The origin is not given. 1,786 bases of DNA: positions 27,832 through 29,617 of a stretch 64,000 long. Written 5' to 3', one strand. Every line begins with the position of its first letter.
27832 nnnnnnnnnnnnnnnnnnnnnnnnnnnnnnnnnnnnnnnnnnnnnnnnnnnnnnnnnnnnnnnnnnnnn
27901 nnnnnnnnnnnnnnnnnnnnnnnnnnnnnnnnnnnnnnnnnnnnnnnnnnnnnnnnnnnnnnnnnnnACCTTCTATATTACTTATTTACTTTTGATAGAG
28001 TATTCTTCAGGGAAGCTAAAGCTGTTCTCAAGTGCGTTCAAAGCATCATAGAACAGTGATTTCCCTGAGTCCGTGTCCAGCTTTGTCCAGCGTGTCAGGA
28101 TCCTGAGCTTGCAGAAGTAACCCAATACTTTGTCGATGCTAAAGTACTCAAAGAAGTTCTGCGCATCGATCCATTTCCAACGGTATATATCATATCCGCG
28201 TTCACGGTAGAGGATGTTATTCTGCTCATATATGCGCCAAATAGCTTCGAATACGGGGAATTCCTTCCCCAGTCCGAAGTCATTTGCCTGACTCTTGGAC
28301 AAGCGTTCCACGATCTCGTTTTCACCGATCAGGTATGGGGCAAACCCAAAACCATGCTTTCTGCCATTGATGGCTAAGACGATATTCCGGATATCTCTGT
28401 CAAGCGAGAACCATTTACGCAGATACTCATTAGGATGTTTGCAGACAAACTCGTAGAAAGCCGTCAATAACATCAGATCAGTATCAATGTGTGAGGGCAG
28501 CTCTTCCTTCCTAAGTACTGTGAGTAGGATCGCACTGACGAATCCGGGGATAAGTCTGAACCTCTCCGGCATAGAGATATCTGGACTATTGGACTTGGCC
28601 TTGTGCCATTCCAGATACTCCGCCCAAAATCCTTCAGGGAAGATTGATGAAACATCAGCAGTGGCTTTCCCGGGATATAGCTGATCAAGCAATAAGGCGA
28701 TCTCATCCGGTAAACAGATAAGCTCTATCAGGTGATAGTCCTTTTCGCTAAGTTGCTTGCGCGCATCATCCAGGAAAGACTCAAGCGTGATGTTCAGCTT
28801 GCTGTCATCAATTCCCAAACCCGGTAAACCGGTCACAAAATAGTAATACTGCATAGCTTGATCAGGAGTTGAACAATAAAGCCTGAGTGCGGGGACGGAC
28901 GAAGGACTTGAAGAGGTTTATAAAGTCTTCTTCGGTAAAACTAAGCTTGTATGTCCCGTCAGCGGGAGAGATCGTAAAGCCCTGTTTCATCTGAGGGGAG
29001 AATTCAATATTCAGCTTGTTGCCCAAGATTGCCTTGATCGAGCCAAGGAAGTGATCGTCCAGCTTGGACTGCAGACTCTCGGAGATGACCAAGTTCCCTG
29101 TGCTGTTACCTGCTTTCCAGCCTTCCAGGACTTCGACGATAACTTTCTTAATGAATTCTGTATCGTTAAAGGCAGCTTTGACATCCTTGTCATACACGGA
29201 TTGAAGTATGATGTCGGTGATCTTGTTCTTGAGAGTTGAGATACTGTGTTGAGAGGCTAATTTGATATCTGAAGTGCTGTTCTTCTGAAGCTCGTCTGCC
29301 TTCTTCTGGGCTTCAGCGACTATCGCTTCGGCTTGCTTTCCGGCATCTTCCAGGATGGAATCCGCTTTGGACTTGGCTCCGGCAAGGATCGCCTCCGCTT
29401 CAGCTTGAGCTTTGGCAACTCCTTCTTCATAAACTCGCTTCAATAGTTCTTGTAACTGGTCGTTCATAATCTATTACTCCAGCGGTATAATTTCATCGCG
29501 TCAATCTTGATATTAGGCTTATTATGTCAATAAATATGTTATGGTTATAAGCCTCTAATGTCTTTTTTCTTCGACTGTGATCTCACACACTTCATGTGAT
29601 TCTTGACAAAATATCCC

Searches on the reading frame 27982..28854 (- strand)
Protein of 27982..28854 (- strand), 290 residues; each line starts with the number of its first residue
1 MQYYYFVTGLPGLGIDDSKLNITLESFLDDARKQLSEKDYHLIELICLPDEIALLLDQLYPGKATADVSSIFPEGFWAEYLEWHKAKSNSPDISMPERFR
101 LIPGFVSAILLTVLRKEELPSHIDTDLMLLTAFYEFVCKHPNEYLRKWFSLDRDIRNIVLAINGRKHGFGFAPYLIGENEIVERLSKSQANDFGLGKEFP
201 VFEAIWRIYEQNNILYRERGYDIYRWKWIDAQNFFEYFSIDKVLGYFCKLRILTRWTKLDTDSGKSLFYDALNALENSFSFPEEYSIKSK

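Call 18: search_protein_families(library=pfam, proteins=[window:27982-28854:-])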
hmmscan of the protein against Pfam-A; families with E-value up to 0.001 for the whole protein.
window:27982-28854:- (290 aa): 2 families
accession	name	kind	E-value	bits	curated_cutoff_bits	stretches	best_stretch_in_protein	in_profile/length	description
PF10962.13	DUF2764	-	5e-56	190.8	24.1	1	2-277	3-269/271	Protein of unknown function (DUF2764)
PF01992.21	vATP-synt_AC39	-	0.00033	20.6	29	0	111-247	157-310/339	ATP synthase (C/AC39) subunit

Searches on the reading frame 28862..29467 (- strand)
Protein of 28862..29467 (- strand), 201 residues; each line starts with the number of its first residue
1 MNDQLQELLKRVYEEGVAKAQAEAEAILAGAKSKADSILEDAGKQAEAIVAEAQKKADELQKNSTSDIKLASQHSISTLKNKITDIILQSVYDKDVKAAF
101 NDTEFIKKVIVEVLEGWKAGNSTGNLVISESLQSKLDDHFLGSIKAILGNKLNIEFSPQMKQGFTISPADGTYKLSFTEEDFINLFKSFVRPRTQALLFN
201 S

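Call 18: search_protein_families(library=pfam, proteins=[window:28862-29467:-])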
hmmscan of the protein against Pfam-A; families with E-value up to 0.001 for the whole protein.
window:28862-29467:- (201 aa): 3 families
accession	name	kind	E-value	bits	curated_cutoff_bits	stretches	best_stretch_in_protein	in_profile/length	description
PF00430.23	ATP-synt_B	-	9e-06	26.2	28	1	15-90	47-126/132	ATP synthase B/B' CF(0)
PF05103.18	DivIVA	-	0.00014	22.2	28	1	15-65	67-117/131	DivIVA protein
PF06188.17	HrpE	-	0.00095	19.5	23.5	0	31-67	28-64/191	HrpE/YscL/FliH and V-type ATPase subunit E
